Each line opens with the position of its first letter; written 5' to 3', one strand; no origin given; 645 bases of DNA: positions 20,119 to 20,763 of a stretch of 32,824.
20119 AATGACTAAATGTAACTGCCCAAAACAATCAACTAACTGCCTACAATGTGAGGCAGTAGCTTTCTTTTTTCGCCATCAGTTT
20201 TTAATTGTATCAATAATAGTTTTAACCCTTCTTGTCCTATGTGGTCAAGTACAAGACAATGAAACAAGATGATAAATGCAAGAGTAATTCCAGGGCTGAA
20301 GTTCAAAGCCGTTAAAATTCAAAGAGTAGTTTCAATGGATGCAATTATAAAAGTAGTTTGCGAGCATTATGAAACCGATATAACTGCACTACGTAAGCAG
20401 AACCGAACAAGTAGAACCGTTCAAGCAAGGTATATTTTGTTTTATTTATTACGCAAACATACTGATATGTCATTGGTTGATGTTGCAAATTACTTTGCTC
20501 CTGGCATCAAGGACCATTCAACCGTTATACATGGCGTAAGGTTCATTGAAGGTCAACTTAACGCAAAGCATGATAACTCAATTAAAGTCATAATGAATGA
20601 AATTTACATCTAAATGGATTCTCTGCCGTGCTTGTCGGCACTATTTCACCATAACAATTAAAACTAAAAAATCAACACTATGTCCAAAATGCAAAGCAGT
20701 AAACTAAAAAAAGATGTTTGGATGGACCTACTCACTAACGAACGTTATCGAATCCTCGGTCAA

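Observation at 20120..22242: Opposite-strand early cassette combining a DnaA domain-IV-only protein, a DnaJ-type zinc finger, an SNase-like nuclease and an XRE HTH: candidate host-takeover/anti-defence module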

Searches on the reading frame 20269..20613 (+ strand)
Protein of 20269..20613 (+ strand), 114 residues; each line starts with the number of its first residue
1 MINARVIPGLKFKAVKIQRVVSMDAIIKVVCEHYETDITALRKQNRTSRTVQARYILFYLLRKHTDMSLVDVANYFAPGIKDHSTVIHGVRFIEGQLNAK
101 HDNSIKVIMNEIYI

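Call 7: search_protein_families(library=pfam, max_evalue=1, proteins=[window:20269-20613:+])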
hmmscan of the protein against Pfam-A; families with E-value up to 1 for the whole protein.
window:20269-20613:+ (114 aa): 2 families
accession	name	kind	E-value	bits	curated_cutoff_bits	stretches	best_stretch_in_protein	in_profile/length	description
PF08299.17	Bac_DnaA_C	-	2.2e-19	69.7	31.5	1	24-91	2-67/69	Bacterial dnaA protein helix-turn-helix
PF15299.11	ALS2CR8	-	0.11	12.8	28.9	1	28-112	98-177/235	Amyotrophic lateral sclerosis 2 chromosomal region candidate gene 8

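Call 8: search_protein_families(library=phrogs, max_evalue=0.1, proteins=[window:20269-20613:+])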
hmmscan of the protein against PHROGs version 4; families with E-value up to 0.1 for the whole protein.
window:20269-20613:+ (114 aa): 2 families
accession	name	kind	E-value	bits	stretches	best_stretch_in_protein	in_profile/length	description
phrog_16091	-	unknown function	1.2e-06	29.7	1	18-102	7-95/131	-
phrog_30669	-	DNA, RNA and nucleotide metabolism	0.033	15.2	1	24-92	19-87/159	replication initiation protein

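Call 13: find_related_loci(query=window:20269-20613:+, collection=viral_contigs, flank=6000)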
Query window:20269-20613:+ (114 aa) in viral_contigs; peptide patterns used: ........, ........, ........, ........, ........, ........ (x = any residue, [..] = any of these).
171 stretches matched a pattern; 53 encode a relative of the query (tblastn E <= 1e-3); 53 distinct loci.
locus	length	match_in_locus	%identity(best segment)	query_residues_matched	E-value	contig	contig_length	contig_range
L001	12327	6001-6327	32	2-114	2e-11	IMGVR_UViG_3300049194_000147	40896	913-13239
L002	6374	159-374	40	27-99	4e-11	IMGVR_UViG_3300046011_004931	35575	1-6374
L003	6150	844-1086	33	26-108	1e-9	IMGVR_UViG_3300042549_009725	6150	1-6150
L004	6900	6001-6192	36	43-108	6e-9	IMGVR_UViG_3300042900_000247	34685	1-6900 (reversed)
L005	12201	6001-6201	36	18-91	2e-8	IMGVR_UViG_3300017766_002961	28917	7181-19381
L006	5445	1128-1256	48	46-91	5e-8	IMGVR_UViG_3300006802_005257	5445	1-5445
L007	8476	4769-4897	46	46-91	4e-8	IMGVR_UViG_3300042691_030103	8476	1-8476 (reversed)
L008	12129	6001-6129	48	46-91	5e-8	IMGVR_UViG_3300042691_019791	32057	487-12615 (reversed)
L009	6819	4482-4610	48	46-91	5e-8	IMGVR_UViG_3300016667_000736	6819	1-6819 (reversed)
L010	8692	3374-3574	38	18-91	6e-8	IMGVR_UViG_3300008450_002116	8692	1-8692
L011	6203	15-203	42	37-99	9e-8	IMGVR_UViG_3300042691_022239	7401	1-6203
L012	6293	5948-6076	46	46-91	1e-7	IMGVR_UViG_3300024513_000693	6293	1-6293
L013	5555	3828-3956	46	46-91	1e-7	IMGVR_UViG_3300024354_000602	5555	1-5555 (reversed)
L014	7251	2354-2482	46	46-91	1e-7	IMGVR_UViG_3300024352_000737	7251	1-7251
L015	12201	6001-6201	32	18-91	1e-7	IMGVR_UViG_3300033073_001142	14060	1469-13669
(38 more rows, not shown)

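Call 18: find_homologous_proteins(query=window:20269-20613:+, max_evalue=0.00001)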
Query window:20269-20613:+ (114 aa): 22 proteins with E <= 0.00001 among 22 candidates.
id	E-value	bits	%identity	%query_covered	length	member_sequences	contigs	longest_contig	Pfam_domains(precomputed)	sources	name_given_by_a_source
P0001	1.2e-67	242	100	100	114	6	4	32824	PF08299.18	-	-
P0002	7.0e-62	224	89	100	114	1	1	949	PF08299.18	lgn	-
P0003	6.9e-58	211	86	100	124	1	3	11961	PF08299.18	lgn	-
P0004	2.9e-53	196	80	100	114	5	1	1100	PF08299.18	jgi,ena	jgi:chromosomal replication initiation ATPase DnaA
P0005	5.2e-52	192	77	100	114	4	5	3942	PF08299.18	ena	-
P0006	2.3e-47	177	88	81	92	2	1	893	PF08299.18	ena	-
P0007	5.7e-38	147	60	96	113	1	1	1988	PF08299.18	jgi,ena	jgi:chromosomal replication initiator protein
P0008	1.2e-37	146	60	95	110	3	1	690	PF08299.18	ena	-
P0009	1.5e-37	146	58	100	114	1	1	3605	PF08299.18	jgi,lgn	-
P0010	2.9e-37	145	57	100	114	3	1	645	PF08299.18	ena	-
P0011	3.4e-37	145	58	100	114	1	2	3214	PF08299.18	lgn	-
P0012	1.7e-36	142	59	96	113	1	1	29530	PF08299.18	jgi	jgi:chromosomal replication initiator protein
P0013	2.3e-36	142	60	96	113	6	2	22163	PF08299.18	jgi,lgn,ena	-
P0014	6.3e-36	141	54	100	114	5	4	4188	PF08299.18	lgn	-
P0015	7.9e-36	140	54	100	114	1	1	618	PF08299.18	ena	-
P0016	5.7e-34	134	59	96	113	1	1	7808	PF08299.18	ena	-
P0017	2.0e-33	132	57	100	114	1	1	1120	PF08299.18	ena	-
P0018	1.4e-32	130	57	96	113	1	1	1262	PF08299.18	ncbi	-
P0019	2.5e-32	129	58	95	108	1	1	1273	PF08299.18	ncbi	-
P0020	7.5e-32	127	50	99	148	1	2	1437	PF08299.18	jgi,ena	-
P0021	2.0e-31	126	56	96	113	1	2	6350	PF08299.18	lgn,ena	-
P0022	3.9e-30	122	56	95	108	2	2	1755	PF08299.18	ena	-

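Call 20: find_encoding_contigs(protein=P0003, flank=10000, max_places=4)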
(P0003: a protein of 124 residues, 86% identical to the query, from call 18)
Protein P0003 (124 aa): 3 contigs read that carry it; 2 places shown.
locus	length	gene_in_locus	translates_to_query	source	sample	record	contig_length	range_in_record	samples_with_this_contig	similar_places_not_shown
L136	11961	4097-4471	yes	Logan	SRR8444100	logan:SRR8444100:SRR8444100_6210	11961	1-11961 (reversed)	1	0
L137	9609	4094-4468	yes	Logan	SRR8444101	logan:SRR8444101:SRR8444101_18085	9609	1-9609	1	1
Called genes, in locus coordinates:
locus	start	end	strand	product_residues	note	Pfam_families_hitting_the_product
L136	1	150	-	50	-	?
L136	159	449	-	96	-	-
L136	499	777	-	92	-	-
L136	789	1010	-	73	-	-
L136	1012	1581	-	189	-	-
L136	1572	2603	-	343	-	-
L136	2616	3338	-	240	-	-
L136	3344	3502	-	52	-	-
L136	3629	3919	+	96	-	-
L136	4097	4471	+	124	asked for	PF08299:Bac_DnaA_C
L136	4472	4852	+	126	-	-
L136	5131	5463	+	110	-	PF00565:SNase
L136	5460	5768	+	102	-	-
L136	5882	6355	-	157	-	PF13539:Peptidase_M15_4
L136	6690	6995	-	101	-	-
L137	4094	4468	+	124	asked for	PF08299:Bac_DnaA_C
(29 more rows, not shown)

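Call 21: find_encoding_contigs(protein=P0012, flank=10000, max_places=3)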
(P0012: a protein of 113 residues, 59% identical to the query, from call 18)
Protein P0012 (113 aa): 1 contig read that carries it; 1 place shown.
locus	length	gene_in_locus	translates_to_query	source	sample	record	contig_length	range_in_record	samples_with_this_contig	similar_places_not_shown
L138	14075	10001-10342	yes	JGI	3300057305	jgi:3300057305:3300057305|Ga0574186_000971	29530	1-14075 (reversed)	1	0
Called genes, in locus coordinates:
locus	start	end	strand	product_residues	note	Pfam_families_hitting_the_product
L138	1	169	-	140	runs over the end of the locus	PF16677:GP3_package (weak)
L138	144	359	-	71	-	-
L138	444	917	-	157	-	-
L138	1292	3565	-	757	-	PF13148:DUF3987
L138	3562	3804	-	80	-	-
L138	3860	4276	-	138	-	-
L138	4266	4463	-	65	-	-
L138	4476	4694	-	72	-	-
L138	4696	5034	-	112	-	-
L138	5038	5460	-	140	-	-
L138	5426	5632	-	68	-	-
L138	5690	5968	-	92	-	-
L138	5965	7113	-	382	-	PF00145:DNA_methylase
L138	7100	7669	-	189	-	-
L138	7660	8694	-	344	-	-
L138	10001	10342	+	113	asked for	PF08299:Bac_DnaA_C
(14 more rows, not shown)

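Call 22: find_encoding_contigs(protein=P0013, flank=10000, max_places=3)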
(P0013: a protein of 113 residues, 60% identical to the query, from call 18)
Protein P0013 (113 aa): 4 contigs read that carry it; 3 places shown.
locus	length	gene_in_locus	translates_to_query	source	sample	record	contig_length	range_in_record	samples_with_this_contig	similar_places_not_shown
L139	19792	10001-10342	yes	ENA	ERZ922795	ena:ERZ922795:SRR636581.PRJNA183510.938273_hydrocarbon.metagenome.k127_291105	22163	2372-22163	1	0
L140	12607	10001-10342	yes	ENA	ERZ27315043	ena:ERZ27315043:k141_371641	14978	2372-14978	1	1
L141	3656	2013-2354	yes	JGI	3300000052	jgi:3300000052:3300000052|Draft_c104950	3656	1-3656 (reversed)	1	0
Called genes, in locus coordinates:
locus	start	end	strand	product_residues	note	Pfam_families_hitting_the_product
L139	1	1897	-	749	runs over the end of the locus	PF13148:DUF3987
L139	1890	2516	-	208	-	-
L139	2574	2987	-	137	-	-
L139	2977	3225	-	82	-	-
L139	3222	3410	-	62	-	-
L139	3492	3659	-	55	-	-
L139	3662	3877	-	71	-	-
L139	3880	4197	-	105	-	-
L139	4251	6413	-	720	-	PF00271:Helicase_C (weak), PF01555:N6_N4_Mtase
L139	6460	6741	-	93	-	-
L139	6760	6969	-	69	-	-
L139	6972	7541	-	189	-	-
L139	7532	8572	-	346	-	-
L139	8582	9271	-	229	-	-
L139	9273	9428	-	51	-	-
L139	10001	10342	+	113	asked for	PF08299:Bac_DnaA_C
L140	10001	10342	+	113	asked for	PF08299:Bac_DnaA_C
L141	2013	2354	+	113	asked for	PF08299:Bac_DnaA_C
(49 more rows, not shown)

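Call 29: find_related_loci(query=A3, collection=metagenome_contigs, flank=5000)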
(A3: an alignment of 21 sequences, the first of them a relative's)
Query A3 (114 aa) in metagenome_contigs; peptide patterns used: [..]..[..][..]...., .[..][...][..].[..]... (x = any residue, [..] = any of these).
600 stretches matched a pattern (row limit reached: there are more); 27 encode a relative of the query (tblastn E <= 1e-3); 27 distinct loci.
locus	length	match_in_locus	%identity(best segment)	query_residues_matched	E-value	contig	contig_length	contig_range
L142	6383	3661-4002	54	1-114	8e-40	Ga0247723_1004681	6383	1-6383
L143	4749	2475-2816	53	1-114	6e-39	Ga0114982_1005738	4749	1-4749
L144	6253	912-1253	52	1-114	7e-39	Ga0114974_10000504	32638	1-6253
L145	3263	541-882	52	1-114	1e-38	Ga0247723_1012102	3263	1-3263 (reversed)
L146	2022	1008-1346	49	2-114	4e-35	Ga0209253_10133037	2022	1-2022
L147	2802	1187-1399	38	19-91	9e-12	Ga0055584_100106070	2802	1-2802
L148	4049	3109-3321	38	19-91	1e-11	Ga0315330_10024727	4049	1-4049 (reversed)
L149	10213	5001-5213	38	19-91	1e-11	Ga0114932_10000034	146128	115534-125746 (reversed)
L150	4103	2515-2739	32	18-94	3e-11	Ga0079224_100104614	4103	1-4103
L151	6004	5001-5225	34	18-94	5e-11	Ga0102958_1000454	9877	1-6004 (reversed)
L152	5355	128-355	31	18-95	4e-11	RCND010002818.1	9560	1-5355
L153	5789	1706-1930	34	18-94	5e-11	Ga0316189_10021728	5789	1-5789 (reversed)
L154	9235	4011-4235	32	18-94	6e-11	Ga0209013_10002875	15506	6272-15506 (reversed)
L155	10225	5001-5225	32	18-94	7e-11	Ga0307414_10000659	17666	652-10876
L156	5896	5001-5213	36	19-91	7e-11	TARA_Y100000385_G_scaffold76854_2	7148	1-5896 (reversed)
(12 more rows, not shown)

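Call 40: search_solved_structures(query=A3, max_evalue=0.001, show_alignments=2)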
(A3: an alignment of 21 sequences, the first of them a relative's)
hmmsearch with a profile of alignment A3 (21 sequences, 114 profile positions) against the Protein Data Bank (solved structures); distinct sequences matched with E-value up to 0.001: 5.
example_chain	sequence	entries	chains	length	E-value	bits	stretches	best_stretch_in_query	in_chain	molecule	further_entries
2hcb_A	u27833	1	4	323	9.8e-13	51.4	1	22-100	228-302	Chromosomal replication initiator protein dnaA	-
1l8q_A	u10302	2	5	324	9.9e-13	51.4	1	22-100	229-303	Chromosomal replication initiator protein dnaA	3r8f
3pvp_A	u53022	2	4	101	1.9e-09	40.9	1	20-100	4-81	Chromosomal replication initiator protein dnaA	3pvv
1j1v_A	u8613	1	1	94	2.4e-09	40.5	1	21-102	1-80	Chromosomal replication initiator protein dnaA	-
8btg_A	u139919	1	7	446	3.7e-09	39.9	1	19-99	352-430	Chromosomal replication initiator protein DnaA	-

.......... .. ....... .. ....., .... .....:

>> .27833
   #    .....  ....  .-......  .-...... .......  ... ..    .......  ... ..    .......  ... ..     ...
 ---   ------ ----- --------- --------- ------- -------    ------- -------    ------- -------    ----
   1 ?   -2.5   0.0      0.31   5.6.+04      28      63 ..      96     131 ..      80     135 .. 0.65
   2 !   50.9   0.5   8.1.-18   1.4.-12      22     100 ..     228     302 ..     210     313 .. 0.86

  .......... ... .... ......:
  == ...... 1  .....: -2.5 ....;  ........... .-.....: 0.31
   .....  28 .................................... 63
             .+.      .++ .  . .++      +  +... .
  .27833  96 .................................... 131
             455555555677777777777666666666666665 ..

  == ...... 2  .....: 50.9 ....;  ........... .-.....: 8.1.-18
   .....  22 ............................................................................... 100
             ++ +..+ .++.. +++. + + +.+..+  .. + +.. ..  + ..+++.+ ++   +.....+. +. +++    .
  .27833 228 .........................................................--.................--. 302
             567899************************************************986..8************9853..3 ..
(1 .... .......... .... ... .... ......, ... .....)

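Call 47: find_related_loci(query=A3, collection=genome_contigs, flank=8000)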
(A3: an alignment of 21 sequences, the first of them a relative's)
Query A3 (114 aa) in genome_contigs; peptide patterns used: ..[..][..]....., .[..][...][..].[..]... (x = any residue, [..] = any of these).
155 stretches matched a pattern, but none encodes a relative of the query by tblastn (E <= 1e-3).

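Call 66: search_protein_families(library=padloc, max_evalue=0.01, proteins=[window:20269-20613:+])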
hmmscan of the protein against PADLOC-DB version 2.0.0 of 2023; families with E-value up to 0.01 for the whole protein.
window:20269-20613:+ (114 aa): 0 families

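Call 68: search_dna_similar(query=window:20269-20613:+, collection=phages, mode=protein, max_evalue=0.001, max_rows=40)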
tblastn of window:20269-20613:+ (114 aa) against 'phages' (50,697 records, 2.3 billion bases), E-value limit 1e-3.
Records with a match: 24; places in all: 24; records where one place covers at least 80% of the query: 6.
Best place of each record, by identity: <60% 24.
By first word of the organism name: Bacteriophage 14; Salmonella 3; Staphylococcus 2; Campylobacter 2; Pelagibacter 1; Bradyrhizobium 1; Leeuwenhoekiella 1.
By host as written in the record: - 14; Homo sapiens 2; Staphylococcus aureus 2; Campylobacter jejuni 2; Candidatus Pelagibacter sp. FZCC0015 1; Bradyrhizobium elkanii USDA 76 1; Salmonella enterica subsp. enterica serovar Kentucky 1; Leeuwenhoekiella aequorea Arc30 1.
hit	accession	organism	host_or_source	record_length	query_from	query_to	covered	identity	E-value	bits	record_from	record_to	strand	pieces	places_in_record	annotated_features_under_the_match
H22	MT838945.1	Bacteriophage sp.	human fecal samples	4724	19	112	82%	36.2%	2e-9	59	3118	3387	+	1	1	record has no annotation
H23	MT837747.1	Bacteriophage sp.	human fecal samples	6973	19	107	78%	37.1%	6e-10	60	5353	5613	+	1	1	record has no annotation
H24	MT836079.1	Bacteriophage sp.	human fecal samples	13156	12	112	89%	31.1%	2e-7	53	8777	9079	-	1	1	record has no annotation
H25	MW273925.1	Pelagibacter phage HTVC203P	Candidatus Pelagibacter sp. FZCC0015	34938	3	96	82%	33.0%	1e-5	48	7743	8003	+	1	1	DNA replication initiation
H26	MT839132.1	Bacteriophage sp.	human fecal samples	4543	20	112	82%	33.3%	8e-9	57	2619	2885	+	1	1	record has no annotation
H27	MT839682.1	Bacteriophage sp.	human fecal samples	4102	18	112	83%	31.6%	3e-8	56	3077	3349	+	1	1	record has no annotation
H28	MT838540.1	Bacteriophage sp.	human fecal samples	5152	13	97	75%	34.9%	1e-7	54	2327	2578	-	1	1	record has no annotation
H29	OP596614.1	Bradyrhizobium phage ppBeUSDA76-2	Bradyrhizobium elkanii USDA 76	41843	23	96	65%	38.7%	2e-6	50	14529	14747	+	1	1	hypothetical protein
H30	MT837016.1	Bacteriophage sp.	human fecal samples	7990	18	112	83%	29.9%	2e-6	50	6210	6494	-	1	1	record has no annotation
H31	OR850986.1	Salmonella phage S.Kent 1-2-1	Salmonella enterica subsp. enterica ...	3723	18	102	75%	31.8%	3e-6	50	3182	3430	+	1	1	record has no annotation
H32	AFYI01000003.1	Salmonella enterica subsp. enterica serovar Infantis str. ...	Homo sapiens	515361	18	102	75%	31.8%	3e-6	50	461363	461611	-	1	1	replication initiator protein DnaA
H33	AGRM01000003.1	Salmonella enterica subsp. houtenae str. ATCC BAA-1581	Homo sapiens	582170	18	102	75%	31.8%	3e-6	50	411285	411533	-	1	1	replication initiator protein DnaA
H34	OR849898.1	Staphylococcus phage SA 1298 Kay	Staphylococcus aureus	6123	13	89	68%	35.1%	5e-4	43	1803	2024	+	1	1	record has no annotation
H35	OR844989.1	Staphylococcus phage SA 1306 Kay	Staphylococcus aureus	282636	13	89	68%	35.1%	5e-4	43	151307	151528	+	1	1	record has no annotation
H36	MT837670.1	Bacteriophage sp.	human fecal samples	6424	26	114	78%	30.3%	2e-4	44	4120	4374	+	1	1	record has no annotation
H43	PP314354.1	Leeuwenhoekiella phage vB_LaeS_Arctus_1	Leeuwenhoekiella aequorea Arc30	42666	14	94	71%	28.9%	3e-4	44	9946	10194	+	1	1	hypothetical protein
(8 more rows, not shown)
